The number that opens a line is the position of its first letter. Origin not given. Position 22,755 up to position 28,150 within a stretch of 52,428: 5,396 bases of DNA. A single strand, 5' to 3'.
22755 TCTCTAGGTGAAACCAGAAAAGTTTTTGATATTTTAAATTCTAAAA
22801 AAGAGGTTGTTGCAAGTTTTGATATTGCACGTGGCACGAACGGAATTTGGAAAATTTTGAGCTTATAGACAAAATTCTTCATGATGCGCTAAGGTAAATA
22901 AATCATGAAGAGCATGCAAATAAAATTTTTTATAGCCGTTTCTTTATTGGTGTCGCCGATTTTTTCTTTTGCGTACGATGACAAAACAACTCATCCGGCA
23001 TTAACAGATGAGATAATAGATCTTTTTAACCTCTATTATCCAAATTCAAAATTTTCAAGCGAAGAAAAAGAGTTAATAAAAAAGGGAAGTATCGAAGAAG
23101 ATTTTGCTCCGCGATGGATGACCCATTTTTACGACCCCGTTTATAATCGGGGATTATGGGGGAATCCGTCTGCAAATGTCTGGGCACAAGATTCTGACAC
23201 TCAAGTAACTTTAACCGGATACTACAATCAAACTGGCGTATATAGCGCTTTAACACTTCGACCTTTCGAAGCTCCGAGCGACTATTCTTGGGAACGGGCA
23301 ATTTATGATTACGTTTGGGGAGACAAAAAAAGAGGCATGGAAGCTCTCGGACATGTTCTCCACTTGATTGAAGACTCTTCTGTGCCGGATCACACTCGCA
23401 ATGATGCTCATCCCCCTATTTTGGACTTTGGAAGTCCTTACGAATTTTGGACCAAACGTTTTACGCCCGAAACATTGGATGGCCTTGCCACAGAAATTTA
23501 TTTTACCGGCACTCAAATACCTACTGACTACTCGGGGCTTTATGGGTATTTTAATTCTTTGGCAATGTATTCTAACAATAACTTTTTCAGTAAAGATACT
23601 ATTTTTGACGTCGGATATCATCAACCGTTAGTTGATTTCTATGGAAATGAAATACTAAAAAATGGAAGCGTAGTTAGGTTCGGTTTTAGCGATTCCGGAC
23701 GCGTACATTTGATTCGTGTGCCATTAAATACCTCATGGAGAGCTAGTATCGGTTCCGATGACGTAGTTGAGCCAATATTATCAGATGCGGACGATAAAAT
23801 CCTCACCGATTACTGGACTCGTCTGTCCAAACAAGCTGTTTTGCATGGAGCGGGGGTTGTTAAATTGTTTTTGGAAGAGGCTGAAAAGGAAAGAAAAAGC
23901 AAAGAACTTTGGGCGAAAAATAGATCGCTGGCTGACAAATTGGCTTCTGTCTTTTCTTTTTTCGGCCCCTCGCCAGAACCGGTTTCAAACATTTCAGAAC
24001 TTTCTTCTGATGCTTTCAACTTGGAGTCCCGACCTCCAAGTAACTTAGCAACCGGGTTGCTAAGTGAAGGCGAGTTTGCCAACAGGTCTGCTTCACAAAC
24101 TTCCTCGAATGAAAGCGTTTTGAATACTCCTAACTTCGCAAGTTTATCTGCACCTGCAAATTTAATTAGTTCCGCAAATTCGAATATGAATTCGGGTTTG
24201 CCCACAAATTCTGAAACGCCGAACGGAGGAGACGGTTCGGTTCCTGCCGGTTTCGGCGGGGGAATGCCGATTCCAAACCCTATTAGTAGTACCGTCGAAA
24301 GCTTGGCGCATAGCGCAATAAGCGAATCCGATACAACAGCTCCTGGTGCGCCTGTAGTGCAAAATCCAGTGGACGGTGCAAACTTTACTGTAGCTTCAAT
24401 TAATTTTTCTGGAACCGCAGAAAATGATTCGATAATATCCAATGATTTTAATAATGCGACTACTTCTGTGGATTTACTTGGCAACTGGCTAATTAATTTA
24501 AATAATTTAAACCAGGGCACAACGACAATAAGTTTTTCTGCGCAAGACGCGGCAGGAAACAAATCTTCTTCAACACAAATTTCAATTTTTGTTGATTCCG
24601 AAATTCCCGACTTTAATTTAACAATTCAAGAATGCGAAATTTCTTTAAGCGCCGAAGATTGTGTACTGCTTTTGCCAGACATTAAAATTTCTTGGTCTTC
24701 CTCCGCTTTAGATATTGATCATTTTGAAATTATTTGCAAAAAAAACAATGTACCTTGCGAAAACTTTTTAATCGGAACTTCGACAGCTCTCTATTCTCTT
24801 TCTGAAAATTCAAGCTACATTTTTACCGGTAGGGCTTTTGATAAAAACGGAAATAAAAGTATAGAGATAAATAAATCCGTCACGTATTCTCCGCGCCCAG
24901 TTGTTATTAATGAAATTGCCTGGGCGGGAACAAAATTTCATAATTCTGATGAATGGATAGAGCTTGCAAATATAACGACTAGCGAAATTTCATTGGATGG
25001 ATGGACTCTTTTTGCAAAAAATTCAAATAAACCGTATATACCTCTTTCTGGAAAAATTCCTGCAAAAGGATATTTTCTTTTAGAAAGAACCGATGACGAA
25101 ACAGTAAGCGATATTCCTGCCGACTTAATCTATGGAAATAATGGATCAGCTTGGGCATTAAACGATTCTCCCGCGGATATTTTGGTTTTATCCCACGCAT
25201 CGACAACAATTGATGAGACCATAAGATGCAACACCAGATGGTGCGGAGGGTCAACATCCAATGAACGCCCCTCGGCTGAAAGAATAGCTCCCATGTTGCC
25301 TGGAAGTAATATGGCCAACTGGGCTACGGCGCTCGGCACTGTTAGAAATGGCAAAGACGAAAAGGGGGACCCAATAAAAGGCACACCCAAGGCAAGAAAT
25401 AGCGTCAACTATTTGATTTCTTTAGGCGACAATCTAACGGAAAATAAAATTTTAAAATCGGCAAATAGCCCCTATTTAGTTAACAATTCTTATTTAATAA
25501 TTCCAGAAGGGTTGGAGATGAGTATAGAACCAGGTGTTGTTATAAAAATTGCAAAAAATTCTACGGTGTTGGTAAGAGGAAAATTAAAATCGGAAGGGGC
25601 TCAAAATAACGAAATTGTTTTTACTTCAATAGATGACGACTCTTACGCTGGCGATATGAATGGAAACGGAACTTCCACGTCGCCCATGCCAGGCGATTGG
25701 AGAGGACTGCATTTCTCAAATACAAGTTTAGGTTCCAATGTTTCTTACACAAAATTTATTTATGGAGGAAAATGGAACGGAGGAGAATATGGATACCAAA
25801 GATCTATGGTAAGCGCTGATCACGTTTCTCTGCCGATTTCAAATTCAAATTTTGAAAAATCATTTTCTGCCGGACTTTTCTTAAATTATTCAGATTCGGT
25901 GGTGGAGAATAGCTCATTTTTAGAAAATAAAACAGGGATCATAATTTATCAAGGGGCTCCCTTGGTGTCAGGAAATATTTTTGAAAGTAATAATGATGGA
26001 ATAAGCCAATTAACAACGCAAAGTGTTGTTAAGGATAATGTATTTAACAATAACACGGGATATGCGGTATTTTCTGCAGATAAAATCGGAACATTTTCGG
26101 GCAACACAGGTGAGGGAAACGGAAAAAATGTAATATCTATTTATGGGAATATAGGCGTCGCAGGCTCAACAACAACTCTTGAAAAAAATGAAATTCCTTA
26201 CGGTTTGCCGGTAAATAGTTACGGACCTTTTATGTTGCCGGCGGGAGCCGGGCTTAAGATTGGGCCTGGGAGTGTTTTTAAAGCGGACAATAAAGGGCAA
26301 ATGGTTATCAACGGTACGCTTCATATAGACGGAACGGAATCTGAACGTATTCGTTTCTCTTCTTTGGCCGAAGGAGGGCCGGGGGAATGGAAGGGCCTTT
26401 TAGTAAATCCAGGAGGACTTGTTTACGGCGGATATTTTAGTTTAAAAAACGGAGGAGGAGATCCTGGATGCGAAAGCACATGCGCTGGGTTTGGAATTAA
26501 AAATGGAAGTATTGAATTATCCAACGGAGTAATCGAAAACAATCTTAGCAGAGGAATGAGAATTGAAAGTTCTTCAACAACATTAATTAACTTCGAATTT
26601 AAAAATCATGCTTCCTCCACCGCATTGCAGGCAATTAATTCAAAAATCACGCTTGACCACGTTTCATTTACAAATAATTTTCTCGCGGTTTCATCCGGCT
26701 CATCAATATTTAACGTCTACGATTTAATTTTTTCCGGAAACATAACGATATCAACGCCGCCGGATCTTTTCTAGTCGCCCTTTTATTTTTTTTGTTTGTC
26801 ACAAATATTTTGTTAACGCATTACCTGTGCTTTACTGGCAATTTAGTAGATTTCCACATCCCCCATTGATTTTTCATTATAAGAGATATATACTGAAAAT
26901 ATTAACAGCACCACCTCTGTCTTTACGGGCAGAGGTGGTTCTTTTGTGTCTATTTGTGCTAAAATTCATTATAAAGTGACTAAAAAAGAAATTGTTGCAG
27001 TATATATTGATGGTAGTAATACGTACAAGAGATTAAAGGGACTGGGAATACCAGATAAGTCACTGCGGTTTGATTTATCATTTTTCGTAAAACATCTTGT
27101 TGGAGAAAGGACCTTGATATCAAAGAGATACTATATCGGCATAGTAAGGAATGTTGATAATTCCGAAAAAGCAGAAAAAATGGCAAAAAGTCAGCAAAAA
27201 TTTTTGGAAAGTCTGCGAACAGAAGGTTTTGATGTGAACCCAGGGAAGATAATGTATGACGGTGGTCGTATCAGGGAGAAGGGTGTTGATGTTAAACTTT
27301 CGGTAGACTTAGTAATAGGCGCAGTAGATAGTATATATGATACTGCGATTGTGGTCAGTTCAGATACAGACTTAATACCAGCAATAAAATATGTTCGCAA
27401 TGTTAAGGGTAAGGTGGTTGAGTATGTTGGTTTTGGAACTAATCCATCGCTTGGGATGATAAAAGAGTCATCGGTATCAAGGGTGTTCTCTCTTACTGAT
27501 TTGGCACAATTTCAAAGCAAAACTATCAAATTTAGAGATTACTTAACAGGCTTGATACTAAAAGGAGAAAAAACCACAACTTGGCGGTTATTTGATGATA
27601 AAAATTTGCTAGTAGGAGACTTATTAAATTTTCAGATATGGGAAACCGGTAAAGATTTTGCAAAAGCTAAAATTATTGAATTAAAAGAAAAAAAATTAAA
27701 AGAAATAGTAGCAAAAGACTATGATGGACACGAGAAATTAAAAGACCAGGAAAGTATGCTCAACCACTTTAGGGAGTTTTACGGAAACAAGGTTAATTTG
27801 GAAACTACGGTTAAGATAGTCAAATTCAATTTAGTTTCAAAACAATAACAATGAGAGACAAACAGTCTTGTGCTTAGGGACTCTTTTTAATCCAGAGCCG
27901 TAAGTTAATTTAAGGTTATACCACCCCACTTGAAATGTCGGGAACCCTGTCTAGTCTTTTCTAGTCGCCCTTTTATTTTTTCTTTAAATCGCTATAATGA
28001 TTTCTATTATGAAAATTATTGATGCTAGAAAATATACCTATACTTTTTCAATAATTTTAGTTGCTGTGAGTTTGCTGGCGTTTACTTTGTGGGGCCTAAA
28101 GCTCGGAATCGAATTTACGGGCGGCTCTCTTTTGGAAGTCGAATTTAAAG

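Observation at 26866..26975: Promoter -> short terminated leader RNA -> nuclease: candidate RNA-antitoxin / abortive-infection system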

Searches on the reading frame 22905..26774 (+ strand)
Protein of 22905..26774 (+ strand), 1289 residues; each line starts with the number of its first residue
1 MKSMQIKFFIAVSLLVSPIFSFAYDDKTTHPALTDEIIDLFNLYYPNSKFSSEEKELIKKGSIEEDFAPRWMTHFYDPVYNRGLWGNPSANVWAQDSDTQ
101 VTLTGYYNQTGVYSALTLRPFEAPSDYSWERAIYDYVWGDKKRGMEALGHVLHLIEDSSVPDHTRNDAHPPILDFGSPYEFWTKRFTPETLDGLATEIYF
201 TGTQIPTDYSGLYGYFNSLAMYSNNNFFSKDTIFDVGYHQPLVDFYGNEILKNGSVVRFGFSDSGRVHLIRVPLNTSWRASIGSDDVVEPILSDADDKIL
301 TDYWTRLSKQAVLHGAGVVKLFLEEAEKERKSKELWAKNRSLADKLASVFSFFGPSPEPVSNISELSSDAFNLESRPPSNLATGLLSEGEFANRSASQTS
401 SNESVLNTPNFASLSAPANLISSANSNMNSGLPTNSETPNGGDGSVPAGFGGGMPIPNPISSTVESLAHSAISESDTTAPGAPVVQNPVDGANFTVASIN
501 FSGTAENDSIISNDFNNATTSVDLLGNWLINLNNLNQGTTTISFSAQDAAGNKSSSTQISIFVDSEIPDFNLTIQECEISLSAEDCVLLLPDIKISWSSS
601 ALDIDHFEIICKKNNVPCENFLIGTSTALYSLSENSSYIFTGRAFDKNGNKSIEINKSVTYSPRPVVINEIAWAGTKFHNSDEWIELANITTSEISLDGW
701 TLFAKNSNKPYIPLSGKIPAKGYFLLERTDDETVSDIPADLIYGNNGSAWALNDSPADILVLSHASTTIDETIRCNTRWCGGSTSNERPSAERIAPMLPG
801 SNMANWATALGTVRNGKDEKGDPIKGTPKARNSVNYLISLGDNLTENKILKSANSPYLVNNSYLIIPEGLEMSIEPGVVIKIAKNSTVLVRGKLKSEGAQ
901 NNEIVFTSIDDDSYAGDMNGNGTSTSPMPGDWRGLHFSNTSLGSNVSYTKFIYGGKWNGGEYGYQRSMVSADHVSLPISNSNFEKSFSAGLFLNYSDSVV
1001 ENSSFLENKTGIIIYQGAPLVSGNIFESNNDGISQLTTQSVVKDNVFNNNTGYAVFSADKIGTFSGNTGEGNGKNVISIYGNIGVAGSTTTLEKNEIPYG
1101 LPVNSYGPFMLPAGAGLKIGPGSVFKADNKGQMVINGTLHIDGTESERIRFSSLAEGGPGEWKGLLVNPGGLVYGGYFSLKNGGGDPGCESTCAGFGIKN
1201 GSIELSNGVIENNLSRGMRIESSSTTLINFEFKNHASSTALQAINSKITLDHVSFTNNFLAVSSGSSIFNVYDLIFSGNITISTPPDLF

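Call 5: search_protein_families(library=pfam, proteins=[window:22905-26774:+], max_evalue=0.01)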
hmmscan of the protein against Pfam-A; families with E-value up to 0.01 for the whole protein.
window:22905-26774:+ (1289 aa): 3 families
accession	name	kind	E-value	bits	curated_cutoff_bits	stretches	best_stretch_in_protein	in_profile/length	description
PF00932.25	LTD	-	3.1e-08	34.4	34.3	1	662-754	4-96/109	Lamin Tail Domain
PF19077.6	Big_13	-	9.2e-05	23.3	27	1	513-564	49-101/102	Bacterial Ig-like domain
PF17936.7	Big_6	-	0.00099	19.8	27.6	1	500-559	16-79/83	Bacterial Ig domain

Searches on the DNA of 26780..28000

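Call 33: search_rna_families(source=window, start=26780, end=28000, threshold=evalue, max_evalue=10)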
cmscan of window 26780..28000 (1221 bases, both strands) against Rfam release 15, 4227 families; matches with E-value up to 10: 7.
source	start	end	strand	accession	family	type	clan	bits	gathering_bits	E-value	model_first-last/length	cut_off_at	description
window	26867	26945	+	RF04182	GibS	Gene; sRNA;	-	20.6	115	3.8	1-142/142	no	GibS sRNA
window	26890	27008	-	RF01459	rliE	Gene; sRNA;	-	18.9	90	2.4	77-199/222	no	Listeria sRNA rliE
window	27628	27696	+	RF01202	sn2991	Gene; snRNA; snoRNA; CD-box;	-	17.3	60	6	1-98/98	no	Small nucleolar RNA sn2991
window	26958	27062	+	RF03102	RAGATH-33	Gene; sRNA;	-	16.7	120.4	1.5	1-113/113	no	RAGATH-33 RNA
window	26905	26944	+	RF03605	MIR4221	Gene; miRNA;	-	16.1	100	6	1-132/132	no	MIR4221 microRNA precursor family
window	27584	27650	+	RF00608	SNORD99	Gene; snRNA; snoRNA; CD-box;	CL00064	15.5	60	9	1-74/74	no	Small nucleolar RNA SNORD99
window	27074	27216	-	RF02091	DAOA-AS1_2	Gene; lncRNA;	-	12.1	43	3.2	61-205/205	no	DAOA antisense RNA 1 conserved region 2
